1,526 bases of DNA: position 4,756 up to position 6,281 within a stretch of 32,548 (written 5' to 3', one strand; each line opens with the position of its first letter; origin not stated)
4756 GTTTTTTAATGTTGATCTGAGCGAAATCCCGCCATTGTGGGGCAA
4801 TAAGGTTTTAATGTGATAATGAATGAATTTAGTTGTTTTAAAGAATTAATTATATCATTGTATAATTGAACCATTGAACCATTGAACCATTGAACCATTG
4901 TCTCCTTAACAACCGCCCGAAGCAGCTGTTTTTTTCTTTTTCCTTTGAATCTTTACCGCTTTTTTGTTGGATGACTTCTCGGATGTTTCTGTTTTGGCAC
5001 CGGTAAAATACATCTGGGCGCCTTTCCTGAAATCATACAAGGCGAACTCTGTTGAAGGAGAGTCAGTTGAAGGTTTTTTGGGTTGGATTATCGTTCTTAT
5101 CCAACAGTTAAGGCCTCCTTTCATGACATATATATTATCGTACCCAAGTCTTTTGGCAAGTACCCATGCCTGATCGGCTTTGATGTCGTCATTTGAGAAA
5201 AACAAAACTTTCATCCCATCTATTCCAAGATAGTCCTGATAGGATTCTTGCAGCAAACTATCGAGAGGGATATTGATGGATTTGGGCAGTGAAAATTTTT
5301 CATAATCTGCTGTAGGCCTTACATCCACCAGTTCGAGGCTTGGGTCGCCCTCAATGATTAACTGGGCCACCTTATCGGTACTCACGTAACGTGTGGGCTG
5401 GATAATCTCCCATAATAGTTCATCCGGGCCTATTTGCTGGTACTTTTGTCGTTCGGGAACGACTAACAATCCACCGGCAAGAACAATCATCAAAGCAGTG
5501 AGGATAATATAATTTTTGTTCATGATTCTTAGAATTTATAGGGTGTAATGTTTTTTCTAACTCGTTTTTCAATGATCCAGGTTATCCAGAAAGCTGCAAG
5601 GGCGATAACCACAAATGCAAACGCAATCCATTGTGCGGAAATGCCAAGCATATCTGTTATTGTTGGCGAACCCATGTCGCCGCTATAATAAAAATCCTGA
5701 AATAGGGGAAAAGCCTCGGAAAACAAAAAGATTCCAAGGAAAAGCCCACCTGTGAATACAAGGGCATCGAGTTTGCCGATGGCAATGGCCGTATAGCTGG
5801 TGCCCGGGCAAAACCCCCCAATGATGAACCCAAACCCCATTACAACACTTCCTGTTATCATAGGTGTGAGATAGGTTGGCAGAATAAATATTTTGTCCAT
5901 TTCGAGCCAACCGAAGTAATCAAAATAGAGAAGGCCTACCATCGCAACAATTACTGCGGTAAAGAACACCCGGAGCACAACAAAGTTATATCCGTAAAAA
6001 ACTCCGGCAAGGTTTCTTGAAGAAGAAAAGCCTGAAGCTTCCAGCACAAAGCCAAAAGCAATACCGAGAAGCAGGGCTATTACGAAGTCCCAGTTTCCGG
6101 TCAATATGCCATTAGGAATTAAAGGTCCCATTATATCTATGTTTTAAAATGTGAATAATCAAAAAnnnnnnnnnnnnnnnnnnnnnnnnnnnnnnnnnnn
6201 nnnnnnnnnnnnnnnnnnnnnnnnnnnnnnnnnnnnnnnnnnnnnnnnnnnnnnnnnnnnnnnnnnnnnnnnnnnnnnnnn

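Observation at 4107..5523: Two rhodanese-like proteins lack the catalytic Cys but share a near-identical C-terminal RKKKK[A/T]AASGGC-COOH arm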

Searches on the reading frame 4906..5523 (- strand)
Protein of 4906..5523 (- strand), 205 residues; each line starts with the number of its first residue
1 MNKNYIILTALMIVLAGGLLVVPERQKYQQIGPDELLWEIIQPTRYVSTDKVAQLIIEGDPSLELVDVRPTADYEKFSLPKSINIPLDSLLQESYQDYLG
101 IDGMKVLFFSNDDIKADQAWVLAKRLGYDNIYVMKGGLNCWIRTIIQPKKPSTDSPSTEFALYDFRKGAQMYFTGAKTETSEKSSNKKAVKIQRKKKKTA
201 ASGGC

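Call 3: search_protein_families(library=pfam, proteins=[window:4906-5523:-], max_evalue=0.01)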
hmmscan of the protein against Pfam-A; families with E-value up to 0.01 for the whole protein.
window:4906-5523:- (205 aa): 1 family
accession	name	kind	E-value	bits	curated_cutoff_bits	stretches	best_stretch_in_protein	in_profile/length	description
PF00581.25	Rhodanese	-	2.9e-14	53.8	22.2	1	49-142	2-100/102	Rhodanese-like domain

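Call 4: search_protein_families(library=ncbifam, proteins=[window:4906-5523:-], max_evalue=0.01)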
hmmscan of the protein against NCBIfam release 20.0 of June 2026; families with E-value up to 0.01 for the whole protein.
window:4906-5523:- (205 aa): 4 families
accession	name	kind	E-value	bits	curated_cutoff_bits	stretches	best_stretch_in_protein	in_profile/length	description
NF005902.0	PRK07878.1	equivalog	1.6e-05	24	647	1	56-145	297-385/392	adenylyltransferase/sulfurtransferase MoeZ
NF006444.0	PRK08762.1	equivalog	2.8e-05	22.9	449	1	38-154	8-120/387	molybdopterin-synthase adenylyltransferase MoeB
NF045694.1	seleno_TsoB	exception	3e-05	22.3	805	1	6-144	3-152/572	rhodanese/DsbD fusion-like selenoprotein TsoB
NF005646.0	PRK07411.1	equivalog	0.0087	15.2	633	0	47-145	284-383/390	molybdopterin-synthase adenylyltransferase MoeB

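Call 11: find_homologous_proteins(query=window:4906-5523:-, max_evalue=0.001)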
Query window:4906-5523:- (205 aa): 584 proteins with E <= 0.001 among 680 candidates; the best 120 are listed.
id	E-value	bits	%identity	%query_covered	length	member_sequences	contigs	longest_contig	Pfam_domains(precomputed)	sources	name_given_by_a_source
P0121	2.4e-123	427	92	100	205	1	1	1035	PF00581.26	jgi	jgi:rhodanese-related sulfurtransferase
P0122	1.7e-122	424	92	100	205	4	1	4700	PF00581.26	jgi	jgi:rhodanese-related sulfurtransferase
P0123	2.5e-116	404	88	100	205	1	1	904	PF00581.26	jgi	-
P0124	2.6e-115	401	86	100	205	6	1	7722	PF00581.26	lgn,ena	-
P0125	1.7e-113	395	84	100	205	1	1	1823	PF00581.26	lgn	-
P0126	2.5e-84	300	64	100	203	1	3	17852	PF00581.26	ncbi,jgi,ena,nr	ncbi:MAG: hypothetical protein B6D64_09940 [Bacteroidetes bacterium 4484_276]|nr:MAG: hypothetical p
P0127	4.7e-84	299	63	100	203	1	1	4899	PF00581.26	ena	-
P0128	8.8e-84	298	64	100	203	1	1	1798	PF00581.26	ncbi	-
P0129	1.4e-83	297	63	100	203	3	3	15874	PF00581.26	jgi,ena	-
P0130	1.5e-83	297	63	100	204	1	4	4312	PF00581.26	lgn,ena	-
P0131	1.9e-83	297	63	100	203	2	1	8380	PF00581.26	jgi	-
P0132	9.8e-83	295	62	100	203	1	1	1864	PF00581.26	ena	-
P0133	1.2e-82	294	62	100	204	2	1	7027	PF00581.26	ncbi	-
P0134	1.8e-82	294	61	100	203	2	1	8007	PF00581.26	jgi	jgi:3-mercaptopyruvate sulfurtransferase SseA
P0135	1.8e-82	294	61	100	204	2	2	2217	PF00581.26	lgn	-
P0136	1.9e-82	294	63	100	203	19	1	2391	PF00581.26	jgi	-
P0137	2.2e-82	294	62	100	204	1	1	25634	PF00581.26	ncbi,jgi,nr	ncbi:MAG: hypothetical protein C0598_08175 [Marinilabiliales bacterium]|nr:MAG: hypothetical protein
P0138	3.0e-82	293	61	100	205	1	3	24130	PF00581.26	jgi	jgi:rhodanese-related sulfurtransferase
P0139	3.2e-82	293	62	100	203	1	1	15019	PF00581.26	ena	-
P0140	3.2e-82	293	63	100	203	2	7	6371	PF00581.26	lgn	-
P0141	8.0e-82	292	62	100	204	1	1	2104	PF00581.26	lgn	-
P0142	1.1e-81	291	62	100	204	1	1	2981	PF00581.26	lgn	-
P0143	1.2e-81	291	60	100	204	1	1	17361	PF00581.26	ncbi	-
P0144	2.1e-81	290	63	100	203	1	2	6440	PF00581.26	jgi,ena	-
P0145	2.1e-81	290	62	100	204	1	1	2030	PF00581.26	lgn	-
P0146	2.1e-81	290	62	100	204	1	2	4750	PF00581.26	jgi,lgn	-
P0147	2.5e-81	290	62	100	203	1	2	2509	PF00581.26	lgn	-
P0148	4.0e-81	289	62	100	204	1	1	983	PF00581.26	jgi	jgi:3-mercaptopyruvate sulfurtransferase SseA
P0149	5.9e-81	289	62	100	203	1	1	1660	PF00581.26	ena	-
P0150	6.7e-81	289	61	100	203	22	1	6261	PF00581.26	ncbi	-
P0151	6.7e-81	289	61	100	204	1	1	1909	PF00581.26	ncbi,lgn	-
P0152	8.2e-81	288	59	100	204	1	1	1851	PF00581.26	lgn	-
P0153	8.4e-81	288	62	100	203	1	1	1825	PF00581.26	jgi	jgi:3-mercaptopyruvate sulfurtransferase SseA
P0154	2.5e-80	287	61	100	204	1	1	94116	PF00581.26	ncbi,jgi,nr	ncbi:MAG: rhodanese-like domain-containing protein [Chlorobi bacterium]|nr:rhodanese-like domain-con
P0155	2.5e-80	287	61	100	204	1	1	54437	PF00581.26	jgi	jgi:rhodanese-related sulfurtransferase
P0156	3.0e-80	287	60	100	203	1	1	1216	PF00581.26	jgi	jgi:3-mercaptopyruvate sulfurtransferase SseA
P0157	3.1e-80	287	61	100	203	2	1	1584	PF00581.26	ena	-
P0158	3.4e-80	286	60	100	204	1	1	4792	PF00581.26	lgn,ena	-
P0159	3.5e-80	286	60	100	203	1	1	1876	PF00581.26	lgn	-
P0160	4.2e-80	286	62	100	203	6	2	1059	PF00581.26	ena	-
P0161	6.0e-80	286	65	100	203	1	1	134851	PF00581.26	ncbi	-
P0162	8.7e-80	285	60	100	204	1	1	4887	PF00581.26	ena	-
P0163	1.1e-79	285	62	100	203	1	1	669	PF00581.26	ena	-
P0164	1.5e-79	284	62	100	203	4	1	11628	PF00581.26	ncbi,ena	-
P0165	2.0e-79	284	62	100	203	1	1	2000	PF00581.26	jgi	jgi:3-mercaptopyruvate sulfurtransferase SseA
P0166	2.2e-79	284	60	100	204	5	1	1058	PF00581.26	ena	-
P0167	2.4e-79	284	62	100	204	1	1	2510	PF00581.26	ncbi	-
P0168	2.5e-79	284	62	100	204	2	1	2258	PF00581.26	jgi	jgi:rhodanese-related sulfurtransferase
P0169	2.8e-79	283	62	100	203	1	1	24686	PF00581.26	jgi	jgi:3-mercaptopyruvate sulfurtransferase SseA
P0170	3.0e-79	283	60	100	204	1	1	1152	PF00581.26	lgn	-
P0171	3.5e-79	283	62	100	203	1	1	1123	PF00581.26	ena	-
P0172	3.5e-79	283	61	100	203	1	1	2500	PF00581.26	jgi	-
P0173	3.5e-79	283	62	100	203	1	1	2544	PF00581.26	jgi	jgi:rhodanese-related sulfurtransferase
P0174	3.6e-79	283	62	100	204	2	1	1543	PF00581.26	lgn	-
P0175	3.7e-79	283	61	100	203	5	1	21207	PF00581.26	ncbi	-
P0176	4.2e-79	283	61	100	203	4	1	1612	PF00581.26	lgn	-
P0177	4.4e-79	283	63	100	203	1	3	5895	PF00581.26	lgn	-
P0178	4.6e-79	283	62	100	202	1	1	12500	PF00581.26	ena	-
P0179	5.3e-79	283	61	100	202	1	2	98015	PF00581.26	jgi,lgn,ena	jgi:rhodanese-related sulfurtransferase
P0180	5.4e-79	282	57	100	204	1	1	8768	PF00581.26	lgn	-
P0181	5.4e-79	282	63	100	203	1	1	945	PF00581.26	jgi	-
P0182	5.6e-79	282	60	100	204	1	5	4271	PF00581.26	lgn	-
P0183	5.7e-79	282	62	100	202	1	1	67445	PF00581.26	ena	-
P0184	5.9e-79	282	62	100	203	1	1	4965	PF00581.26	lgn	-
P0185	6.1e-79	282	63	100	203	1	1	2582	PF00581.26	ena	-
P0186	6.3e-79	282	60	100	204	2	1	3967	PF00581.26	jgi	-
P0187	6.4e-79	282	63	100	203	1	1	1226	PF00581.26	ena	-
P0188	6.9e-79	282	61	100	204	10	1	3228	PF00581.26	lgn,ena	-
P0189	7.1e-79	282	60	100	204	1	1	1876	PF00581.26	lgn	-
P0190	7.2e-79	282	61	100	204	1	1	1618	PF00581.26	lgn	-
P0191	7.6e-79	282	61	100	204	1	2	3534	PF00581.26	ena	-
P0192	8.2e-79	282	60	100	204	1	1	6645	PF00581.26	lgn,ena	-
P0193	8.9e-79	282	62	100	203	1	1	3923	PF00581.26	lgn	-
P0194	9.7e-79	282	60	100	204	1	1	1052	PF00581.26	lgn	-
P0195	1.1e-78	282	60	100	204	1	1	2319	PF00581.26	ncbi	-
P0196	1.4e-78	281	60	100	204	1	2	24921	PF00581.26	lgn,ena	-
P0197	2.1e-78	281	62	100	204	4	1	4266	PF00581.26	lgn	-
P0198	2.2e-78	280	60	100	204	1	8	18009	PF00581.26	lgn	-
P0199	2.3e-78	280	62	100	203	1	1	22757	PF00581.26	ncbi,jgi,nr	ncbi:MAG: rhodanese-like domain-containing protein [Chlorobi bacterium]|nr:rhodanese-like domain-con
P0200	2.5e-78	280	62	100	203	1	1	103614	PF00581.26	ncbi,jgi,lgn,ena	-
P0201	3.1e-78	280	59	100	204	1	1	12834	PF00581.26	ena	-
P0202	3.4e-78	280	60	100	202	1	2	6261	PF00581.26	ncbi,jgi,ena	-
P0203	3.6e-78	280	60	100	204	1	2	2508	PF00581.26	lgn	-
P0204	3.7e-78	280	61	100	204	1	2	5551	PF00581.26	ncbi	-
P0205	4.0e-78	280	60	100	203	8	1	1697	PF00581.26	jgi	-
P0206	4.2e-78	280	60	100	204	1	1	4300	PF00581.26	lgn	-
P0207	4.3e-78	280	63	100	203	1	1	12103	PF00581.26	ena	-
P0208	4.5e-78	279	63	100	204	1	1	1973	PF00581.26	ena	-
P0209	4.6e-78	279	62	100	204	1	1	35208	PF00581.26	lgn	-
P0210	5.0e-78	279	61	100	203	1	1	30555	PF00581.26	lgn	-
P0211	5.3e-78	279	61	100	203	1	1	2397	PF00581.26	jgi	-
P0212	5.5e-78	279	59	100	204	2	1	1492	PF00581.26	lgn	-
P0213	5.8e-78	279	60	100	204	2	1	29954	PF00581.26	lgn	-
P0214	6.7e-78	279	60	100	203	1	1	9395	PF00581.26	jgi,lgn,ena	-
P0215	7.4e-78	279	61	100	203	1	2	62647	PF00581.26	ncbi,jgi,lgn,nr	ncbi:MAG: rhodanese-like domain-containing protein [Bacteroidetes bacterium]|nr:rhodanese-like domai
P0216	8.7e-78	279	60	100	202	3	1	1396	PF00581.26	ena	-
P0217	8.9e-78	279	60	100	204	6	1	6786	PF00581.26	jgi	jgi:rhodanese-related sulfurtransferase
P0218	9.4e-78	278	60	100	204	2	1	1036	PF00581.26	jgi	jgi:rhodanese-related sulfurtransferase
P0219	1.0e-77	278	60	100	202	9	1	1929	PF00581.26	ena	-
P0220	1.3e-77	278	60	100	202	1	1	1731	PF00581.26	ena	-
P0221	1.4e-77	278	60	100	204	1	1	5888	PF00581.26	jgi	jgi:rhodanese-related sulfurtransferase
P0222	1.4e-77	278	60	100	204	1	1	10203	PF00581.26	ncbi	ncbi:MAG: rhodanese-like domain-containing protein [bacterium]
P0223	1.7e-77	278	58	100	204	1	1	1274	PF00581.26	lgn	-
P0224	2.0e-77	277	60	100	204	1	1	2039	PF00581.26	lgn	-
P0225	2.1e-77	277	61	100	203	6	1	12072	PF00581.26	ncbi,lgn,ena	-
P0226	2.2e-77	277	60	100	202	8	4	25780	PF00581.26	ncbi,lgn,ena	-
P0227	2.4e-77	277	60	100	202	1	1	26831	PF00581.26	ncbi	-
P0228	2.4e-77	277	59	100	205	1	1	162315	PF00581.26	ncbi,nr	ncbi:MAG: rhodanese-like domain-containing protein [Bacteroidales bacterium]|nr:rhodanese-like domai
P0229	3.0e-77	277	60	100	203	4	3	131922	PF00581.26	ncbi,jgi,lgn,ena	-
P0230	3.3e-77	277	62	100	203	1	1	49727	PF00581.26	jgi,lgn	jgi:rhodanese-related sulfurtransferase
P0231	3.4e-77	277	62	100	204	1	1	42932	PF00581.26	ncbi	-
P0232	3.5e-77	277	62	100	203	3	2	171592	PF00581.26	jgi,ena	-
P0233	3.7e-77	276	62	100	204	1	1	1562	PF00581.26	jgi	jgi:sulfur-carrier protein adenylyltransferase/sulfurtransferase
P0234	3.8e-77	276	59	100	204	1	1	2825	PF00581.26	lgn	-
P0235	3.9e-77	276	61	100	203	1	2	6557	PF00581.26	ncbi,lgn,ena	-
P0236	4.3e-77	276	62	100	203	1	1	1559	PF00581.26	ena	-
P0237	5.6e-77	276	60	100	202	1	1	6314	PF00581.26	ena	-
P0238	5.9e-77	276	59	100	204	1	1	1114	PF00581.26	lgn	-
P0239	6.4e-77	276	61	100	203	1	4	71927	PF00581.26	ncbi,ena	-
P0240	6.8e-77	276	60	100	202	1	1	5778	PF00581.26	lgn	-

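Call 14: search_solved_structures(query=window:4906-5523:-, max_evalue=0.01, show_alignments=4)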
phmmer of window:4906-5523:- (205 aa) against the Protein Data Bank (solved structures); distinct sequences matched with E-value up to 0.01: 8.
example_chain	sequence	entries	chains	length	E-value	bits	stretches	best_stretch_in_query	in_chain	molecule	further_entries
1yt8_A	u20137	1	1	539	2.2e-06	30.8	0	53-128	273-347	thiosulfate sulfurtransferase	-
3d1p_A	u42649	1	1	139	3e-05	27.1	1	48-142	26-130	Putative thiosulfate sulfurtransferase YOR285W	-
6k6r_A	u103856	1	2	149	0.00077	22.4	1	47-144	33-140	Thiosulfate sulfurtransferase RDL2, mitochondrial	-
3k9r_A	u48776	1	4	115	0.0029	20.5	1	58-142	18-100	Alr3790 protein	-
3hix_A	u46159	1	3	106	0.0031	20.5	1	58-142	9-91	Alr3790 protein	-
3ilm_A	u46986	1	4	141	0.0032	20.4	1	58-146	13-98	Alr3790 protein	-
2kl3_A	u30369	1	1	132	0.0032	20.4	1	58-142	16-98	Alr3790 protein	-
4f67_A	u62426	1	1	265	0.0097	18.8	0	46-146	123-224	UPF0176 protein lpg2838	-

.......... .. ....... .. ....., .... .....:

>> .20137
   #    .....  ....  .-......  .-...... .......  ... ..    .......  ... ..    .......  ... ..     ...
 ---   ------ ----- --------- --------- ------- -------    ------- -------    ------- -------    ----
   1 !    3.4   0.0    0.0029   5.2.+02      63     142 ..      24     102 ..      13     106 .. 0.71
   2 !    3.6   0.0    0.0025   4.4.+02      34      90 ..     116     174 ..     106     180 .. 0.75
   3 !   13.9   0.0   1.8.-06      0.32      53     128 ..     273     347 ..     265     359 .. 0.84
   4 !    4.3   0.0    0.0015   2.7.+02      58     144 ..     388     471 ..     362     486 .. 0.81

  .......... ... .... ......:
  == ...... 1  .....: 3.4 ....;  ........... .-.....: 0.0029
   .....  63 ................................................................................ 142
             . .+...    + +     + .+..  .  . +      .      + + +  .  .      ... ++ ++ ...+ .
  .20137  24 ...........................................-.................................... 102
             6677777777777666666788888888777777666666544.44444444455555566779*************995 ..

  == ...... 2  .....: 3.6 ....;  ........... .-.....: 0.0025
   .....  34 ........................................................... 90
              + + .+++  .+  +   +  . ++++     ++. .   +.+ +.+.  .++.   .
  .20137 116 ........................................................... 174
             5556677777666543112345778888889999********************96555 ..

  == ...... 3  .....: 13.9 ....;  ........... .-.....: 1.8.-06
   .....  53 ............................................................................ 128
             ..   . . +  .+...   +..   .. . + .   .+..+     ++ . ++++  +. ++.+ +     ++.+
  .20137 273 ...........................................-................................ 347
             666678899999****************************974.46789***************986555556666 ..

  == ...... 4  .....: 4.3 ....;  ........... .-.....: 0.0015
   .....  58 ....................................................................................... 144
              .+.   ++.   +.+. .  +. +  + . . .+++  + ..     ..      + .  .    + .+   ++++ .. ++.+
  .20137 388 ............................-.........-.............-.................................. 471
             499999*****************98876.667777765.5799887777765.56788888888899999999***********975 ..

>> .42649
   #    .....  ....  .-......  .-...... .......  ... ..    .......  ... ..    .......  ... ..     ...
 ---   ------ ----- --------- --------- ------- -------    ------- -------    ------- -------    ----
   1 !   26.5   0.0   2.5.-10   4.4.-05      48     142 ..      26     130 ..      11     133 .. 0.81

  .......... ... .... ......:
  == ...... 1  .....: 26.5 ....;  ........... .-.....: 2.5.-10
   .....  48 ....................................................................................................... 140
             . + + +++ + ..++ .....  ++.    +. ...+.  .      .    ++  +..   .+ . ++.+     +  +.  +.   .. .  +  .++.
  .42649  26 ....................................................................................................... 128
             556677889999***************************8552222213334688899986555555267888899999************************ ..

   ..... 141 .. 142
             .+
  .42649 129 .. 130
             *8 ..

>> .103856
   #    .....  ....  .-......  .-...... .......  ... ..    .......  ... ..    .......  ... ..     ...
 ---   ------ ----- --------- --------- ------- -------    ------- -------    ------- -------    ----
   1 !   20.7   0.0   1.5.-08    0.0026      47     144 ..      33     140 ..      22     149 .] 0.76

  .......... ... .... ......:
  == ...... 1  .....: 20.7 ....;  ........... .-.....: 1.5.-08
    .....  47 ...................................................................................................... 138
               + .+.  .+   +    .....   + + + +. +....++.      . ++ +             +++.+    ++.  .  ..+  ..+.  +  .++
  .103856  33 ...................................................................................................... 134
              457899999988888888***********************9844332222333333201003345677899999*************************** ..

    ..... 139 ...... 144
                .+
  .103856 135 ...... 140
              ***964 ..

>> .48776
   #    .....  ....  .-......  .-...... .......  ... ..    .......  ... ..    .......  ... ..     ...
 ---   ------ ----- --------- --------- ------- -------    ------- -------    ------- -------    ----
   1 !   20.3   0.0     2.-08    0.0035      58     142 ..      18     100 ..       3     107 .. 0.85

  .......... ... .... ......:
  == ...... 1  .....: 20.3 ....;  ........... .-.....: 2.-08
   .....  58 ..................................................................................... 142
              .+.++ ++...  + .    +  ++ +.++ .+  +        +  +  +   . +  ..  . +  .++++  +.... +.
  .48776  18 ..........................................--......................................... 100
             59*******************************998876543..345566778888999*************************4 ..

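Call 31: predict_structure(alignment_id=A2)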
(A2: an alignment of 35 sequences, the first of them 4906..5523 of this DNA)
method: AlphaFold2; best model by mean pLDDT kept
length: 205 residues; sequences in the alignment: 35
mean_pLDDT: 80.4   pTM: 0.68
mean pLDDT of the five models: 80.4, 79.2, 79.1, 79.1, 78.9
residues with pLDDT >= 90: 101; 70-90: 64; 50-70: 9; < 50: 31
segments of 3 or more residues with pLDDT < 50: 177-205
pLDDT, mean of each block of 10 residues (from residue 1): 85 82 57 87 92 94 93 88 91 83 90 93 89 95 94 95 95 63 32 36 32
secondary structure, 60 per line:
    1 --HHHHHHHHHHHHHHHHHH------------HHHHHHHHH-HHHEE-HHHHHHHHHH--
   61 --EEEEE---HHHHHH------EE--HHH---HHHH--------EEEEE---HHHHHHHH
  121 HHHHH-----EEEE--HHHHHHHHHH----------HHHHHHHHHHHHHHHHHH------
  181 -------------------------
elements in order: H3-20 H33-41 H49-58 E63-67 H71-76 H93-96 E105-109 H113-125 E131-134 H137-146 H157-174

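Call 35: fold_search(model_id=the predicted structure, library=pdb)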
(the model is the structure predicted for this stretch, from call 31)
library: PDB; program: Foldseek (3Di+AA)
matches with E <= 10: 847; with E <= 0.001: 73
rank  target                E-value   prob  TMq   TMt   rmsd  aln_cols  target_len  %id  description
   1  3o3w_A                2.8e-06  1.00  0.42  0.69   5.8       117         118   20  Crystal Structure of BH2092 protein (residues 14-131) from Bacillus halodurans, Northeast Structural Genomics Consorti (released 2010-09-01)
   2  3tp9_A                4.8e-06  1.00  0.39  0.18   2.6        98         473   22  Crystal structure of Alicyclobacillus acidocaldarius protein with beta-lactamase and rhodanese domains (released 2011-09-21)
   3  3nhv_C                5.5e-06  1.00  0.41  0.61   5.8       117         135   22  Crystal Structure of BH2092 protein from Bacillus halodurans, Northeast Structural Genomics Consortium Target BhR228F (released 2010-08-11)
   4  3ilm_D                6.2e-06  1.00  0.44  0.71  12.0       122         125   16  Crystal Structure of the Alr3790 protein from Anabaena sp. Northeast Structural Genomics Consortium Target NsR437h (released 2009-09-22)
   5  3gk5                  6.6e-06  1.00  0.41  0.82   1.7        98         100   24  Crystal structure of rhodanese-related protein (TVG0868615) from Thermoplasma volcanium, Northeast Structural Genomics C (released 2009-03-24)
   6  3nhv_D                6.6e-06  1.00  0.41  0.61   6.0       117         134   20  Crystal Structure of BH2092 protein from Bacillus halodurans, Northeast Structural Genomics Consortium Target BhR228F (released 2010-08-11)
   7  3o3w_C                7.0e-06  1.00  0.41  0.69   5.8       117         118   20  Crystal Structure of BH2092 protein (residues 14-131) from Bacillus halodurans, Northeast Structural Genomics Consorti (released 2010-09-01)
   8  3ilm_C                7.5e-06  1.00  0.45  0.71  12.1       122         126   16  Crystal Structure of the Alr3790 protein from Anabaena sp. Northeast Structural Genomics Consortium Target NsR437h (released 2009-09-22)
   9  3o3w_D                7.5e-06  1.00  0.41  0.71   5.3       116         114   21  Crystal Structure of BH2092 protein (residues 14-131) from Bacillus halodurans, Northeast Structural Genomics Consorti (released 2010-09-01)
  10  6k6r_A                9.6e-06  1.00  0.41  0.65   3.3       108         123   22  Crystal structure of Saccharomyces cerevisiae single domain sulfurtranferase RDL2 (released 2019-11-06)
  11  3d1p                  1.0e-05  1.00  0.42  0.69   3.5       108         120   25  Atomic resolution structure of uncharacterized protein from Saccharomyces cerevisiae (released 2008-07-08)
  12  3tp9_B                1.1e-05  1.00  0.39  0.18   2.6        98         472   22  Crystal structure of Alicyclobacillus acidocaldarius protein with beta-lactamase and rhodanese domains (released 2011-09-21)
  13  3o3w_B                1.2e-05  1.00  0.41  0.69   5.4       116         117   21  Crystal Structure of BH2092 protein (residues 14-131) from Bacillus halodurans, Northeast Structural Genomics Consorti (released 2010-09-01)
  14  3o3w_H                1.2e-05  1.00  0.41  0.70   5.3       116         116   21  Crystal Structure of BH2092 protein (residues 14-131) from Bacillus halodurans, Northeast Structural Genomics Consorti (released 2010-09-01)
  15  2kl3_MODEL_1_A        1.8e-05  1.00  0.43  0.66   8.1       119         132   18  Solution NMR structure of the Rhodanese-like domain from Anabaena sp Alr3790 protein. Northeast Structural Gen (released 2009-08-11)
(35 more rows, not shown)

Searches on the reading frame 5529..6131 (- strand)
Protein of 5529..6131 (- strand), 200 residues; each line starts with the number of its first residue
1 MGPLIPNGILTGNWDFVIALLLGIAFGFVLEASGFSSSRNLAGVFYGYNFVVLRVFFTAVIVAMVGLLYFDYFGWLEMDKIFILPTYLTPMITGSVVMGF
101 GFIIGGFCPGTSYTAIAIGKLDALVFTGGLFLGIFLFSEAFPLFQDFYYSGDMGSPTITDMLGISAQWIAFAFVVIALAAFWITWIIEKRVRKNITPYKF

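Call 3: search_protein_families(library=pfam, proteins=[window:5529-6131:-], max_evalue=0.01)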
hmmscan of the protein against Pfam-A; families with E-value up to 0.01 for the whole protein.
window:5529-6131:- (200 aa): 2 families
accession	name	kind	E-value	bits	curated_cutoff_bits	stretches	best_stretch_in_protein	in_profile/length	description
PF04143.19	Sulf_transp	-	5.6e-14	52.8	27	1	35-192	4-159/310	Sulphur transport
PF20398.3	DUF6691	-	0.00016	22.4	27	1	16-138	3-131/142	Family of unknown function (DUF6691)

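Call 4: search_protein_families(library=ncbifam, proteins=[window:5529-6131:-], max_evalue=0.01)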
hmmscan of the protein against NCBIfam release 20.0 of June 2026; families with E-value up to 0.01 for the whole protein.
window:5529-6131:- (200 aa): 2 families
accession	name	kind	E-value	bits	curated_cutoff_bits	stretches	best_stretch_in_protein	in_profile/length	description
TIGR04112.1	seleno_YedE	equivalog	5.6e-05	22.5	200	1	16-143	185-310/337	YedE family putative selenium transporter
NF052577.1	ThSTportTsuASprch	equivalog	0.008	15.6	400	0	19-134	5-128/330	thiosulfate transporter TsuA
